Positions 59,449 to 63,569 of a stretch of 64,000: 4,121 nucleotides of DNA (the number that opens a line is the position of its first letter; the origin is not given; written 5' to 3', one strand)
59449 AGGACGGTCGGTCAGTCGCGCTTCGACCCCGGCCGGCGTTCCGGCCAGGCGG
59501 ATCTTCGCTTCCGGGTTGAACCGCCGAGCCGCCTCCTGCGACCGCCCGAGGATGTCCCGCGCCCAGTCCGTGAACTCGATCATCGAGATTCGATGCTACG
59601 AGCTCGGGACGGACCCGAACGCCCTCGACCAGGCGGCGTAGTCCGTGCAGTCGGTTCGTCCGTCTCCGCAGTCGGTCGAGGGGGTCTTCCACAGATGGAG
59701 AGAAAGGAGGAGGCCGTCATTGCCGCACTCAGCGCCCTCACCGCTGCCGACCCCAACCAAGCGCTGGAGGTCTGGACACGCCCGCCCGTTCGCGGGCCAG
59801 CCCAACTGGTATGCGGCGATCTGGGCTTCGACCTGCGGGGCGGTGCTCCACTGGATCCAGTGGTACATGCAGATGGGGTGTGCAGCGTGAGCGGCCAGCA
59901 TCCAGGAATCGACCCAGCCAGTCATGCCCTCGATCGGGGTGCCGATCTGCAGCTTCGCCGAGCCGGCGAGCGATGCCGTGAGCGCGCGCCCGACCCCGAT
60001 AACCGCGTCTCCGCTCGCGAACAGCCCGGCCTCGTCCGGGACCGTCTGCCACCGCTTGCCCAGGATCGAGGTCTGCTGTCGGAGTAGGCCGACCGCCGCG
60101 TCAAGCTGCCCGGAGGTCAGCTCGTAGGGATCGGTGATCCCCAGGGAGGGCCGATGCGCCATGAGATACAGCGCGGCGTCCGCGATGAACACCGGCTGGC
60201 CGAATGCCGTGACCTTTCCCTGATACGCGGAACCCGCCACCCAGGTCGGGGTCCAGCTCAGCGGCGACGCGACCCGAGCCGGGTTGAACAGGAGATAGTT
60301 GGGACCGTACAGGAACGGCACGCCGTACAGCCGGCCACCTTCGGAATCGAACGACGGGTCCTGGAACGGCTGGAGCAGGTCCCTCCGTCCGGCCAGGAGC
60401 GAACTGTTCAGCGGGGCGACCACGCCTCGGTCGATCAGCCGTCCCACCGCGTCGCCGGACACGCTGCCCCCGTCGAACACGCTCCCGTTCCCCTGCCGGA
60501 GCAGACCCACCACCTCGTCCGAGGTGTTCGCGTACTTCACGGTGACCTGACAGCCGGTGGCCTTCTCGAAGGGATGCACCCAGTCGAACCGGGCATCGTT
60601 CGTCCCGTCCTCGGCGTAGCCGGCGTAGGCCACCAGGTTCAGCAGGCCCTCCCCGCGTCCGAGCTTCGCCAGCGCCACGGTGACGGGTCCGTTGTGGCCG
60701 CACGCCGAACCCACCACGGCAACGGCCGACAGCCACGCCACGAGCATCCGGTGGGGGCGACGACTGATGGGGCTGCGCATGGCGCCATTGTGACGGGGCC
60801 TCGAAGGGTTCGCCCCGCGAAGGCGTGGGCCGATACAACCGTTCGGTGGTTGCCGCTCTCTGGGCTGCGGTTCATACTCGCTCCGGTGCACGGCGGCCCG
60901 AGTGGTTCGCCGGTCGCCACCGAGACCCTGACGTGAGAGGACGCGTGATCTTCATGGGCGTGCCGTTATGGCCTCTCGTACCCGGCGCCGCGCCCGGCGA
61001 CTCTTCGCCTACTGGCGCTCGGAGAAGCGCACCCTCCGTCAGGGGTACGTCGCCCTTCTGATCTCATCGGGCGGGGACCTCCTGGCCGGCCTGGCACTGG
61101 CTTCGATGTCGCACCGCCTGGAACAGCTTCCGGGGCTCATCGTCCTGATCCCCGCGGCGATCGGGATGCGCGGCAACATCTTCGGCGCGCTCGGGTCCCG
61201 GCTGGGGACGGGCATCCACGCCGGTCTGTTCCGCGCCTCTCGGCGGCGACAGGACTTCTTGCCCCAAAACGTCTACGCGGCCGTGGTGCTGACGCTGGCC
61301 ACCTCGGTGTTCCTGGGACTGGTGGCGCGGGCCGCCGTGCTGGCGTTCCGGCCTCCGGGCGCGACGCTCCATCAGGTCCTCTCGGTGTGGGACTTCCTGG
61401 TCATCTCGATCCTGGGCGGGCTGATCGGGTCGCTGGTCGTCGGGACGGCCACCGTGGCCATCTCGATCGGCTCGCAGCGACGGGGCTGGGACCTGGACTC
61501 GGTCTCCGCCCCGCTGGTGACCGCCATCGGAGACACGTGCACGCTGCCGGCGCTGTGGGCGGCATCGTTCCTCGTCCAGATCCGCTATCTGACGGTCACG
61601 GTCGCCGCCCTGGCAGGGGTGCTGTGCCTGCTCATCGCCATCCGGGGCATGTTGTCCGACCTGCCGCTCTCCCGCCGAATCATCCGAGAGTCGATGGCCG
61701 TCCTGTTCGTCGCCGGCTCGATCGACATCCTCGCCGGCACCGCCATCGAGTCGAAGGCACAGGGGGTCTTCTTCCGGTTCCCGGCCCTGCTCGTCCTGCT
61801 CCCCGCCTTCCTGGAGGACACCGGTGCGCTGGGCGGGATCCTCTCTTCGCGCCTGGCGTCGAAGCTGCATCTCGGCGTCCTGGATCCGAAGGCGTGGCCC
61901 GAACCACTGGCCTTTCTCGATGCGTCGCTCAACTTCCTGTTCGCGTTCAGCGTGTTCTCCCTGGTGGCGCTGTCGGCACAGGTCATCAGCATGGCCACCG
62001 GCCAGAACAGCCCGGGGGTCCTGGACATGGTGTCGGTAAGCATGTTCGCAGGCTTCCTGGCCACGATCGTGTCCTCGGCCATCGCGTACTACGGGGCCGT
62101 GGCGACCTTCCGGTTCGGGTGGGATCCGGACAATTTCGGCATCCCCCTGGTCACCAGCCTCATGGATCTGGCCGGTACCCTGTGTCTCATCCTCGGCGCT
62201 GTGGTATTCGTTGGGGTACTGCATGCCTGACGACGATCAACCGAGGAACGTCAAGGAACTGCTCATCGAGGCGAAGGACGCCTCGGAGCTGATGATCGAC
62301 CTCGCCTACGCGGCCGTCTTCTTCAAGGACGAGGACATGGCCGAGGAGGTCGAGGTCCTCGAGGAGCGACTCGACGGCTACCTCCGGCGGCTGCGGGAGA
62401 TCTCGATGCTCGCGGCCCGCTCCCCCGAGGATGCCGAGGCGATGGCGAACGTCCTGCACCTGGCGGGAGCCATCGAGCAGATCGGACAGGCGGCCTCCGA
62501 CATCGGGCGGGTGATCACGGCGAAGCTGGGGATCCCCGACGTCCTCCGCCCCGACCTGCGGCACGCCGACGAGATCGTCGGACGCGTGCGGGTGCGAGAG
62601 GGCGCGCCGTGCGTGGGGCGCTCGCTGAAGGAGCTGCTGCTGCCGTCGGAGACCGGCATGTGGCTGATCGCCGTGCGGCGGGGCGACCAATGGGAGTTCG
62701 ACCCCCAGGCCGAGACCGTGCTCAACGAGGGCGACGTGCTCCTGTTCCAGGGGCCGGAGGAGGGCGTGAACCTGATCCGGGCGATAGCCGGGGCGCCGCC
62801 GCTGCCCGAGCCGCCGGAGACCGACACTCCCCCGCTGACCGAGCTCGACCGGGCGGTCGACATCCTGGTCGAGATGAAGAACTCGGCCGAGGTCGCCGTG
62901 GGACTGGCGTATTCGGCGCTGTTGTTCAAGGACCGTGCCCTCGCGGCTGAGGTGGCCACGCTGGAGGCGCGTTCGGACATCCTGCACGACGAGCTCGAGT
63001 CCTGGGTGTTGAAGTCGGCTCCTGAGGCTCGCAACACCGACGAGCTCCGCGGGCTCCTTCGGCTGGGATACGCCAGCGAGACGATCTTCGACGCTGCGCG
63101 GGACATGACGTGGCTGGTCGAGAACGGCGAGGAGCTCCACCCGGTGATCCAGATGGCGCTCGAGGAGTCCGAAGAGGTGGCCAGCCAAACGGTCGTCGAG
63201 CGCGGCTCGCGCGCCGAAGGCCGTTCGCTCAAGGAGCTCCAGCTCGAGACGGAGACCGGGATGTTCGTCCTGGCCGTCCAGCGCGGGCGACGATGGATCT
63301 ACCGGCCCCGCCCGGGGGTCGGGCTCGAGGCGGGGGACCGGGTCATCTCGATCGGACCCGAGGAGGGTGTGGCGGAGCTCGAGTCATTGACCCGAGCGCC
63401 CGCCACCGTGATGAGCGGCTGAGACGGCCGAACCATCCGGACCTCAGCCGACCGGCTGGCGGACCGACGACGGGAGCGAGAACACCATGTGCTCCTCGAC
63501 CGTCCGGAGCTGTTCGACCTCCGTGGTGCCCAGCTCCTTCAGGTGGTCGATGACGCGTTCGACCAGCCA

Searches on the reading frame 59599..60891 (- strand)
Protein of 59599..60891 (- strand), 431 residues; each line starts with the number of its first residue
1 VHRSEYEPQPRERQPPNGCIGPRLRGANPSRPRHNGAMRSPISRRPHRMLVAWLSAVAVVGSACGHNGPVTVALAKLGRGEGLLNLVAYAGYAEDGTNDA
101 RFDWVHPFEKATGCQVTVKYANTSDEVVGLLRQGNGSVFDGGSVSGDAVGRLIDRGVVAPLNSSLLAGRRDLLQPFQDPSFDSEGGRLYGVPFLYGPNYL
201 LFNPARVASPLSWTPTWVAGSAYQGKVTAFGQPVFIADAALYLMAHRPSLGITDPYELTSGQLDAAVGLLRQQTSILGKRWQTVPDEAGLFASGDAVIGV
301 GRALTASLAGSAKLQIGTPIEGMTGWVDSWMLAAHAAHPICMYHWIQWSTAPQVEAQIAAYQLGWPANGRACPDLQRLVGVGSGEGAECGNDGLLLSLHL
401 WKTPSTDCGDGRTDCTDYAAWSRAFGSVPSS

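Call 35: search_protein_families(library=pfam, proteins=[window:59599-60891:-], max_evalue=0.00001)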
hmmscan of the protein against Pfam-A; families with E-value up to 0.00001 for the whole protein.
window:59599-60891:- (431 aa): 1 family
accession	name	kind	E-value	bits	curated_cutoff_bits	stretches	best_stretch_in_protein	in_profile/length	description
PF13416.11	SBP_bac_8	-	9.5e-13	49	27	1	104-368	2-262/279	Bacterial extracellular solute-binding protein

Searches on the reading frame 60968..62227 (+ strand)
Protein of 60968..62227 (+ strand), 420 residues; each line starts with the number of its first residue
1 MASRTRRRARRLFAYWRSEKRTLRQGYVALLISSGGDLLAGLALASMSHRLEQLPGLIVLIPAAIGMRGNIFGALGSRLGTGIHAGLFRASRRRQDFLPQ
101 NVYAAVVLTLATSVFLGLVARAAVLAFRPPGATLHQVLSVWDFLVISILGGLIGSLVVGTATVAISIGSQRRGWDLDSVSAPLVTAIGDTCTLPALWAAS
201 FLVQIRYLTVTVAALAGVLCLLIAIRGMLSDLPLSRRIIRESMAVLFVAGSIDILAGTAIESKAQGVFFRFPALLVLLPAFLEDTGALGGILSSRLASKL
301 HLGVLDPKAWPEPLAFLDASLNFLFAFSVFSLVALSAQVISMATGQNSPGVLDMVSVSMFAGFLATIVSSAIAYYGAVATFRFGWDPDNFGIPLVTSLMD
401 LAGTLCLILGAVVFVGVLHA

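Call 35: search_protein_families(library=pfam, proteins=[window:60968-62227:+], max_evalue=0.00001)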
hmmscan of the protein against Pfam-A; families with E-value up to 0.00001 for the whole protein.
window:60968-62227:+ (420 aa): 1 family
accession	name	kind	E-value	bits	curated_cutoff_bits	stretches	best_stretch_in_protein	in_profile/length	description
PF01769.21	MgtE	-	5.7e-30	104.6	27.6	2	279-408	2-123/125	Divalent cation transporter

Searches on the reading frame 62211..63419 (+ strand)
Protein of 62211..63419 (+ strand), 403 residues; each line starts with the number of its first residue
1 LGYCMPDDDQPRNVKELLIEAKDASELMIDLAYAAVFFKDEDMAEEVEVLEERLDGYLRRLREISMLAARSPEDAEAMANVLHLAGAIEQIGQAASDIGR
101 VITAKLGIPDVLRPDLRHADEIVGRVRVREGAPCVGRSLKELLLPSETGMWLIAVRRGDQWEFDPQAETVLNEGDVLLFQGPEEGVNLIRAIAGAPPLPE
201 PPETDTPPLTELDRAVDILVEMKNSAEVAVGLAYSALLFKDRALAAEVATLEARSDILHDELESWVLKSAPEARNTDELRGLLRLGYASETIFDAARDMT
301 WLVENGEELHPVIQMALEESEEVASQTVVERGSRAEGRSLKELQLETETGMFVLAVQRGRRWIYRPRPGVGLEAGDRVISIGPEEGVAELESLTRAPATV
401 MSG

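Call 35: search_protein_families(library=pfam, proteins=[window:62211-63419:+], max_evalue=0.00001)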
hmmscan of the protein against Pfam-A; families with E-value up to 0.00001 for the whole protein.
window:62211-63419:+ (403 aa): 2 families
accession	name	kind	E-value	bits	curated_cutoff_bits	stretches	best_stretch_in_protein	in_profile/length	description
PF02080.26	TrkA_C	-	3.9e-30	104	27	2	125-192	3-69/71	TrkA-C domain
PF01895.24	PhoU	-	1.8e-16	60.7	23.5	2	20-101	3-88/89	PhoU domain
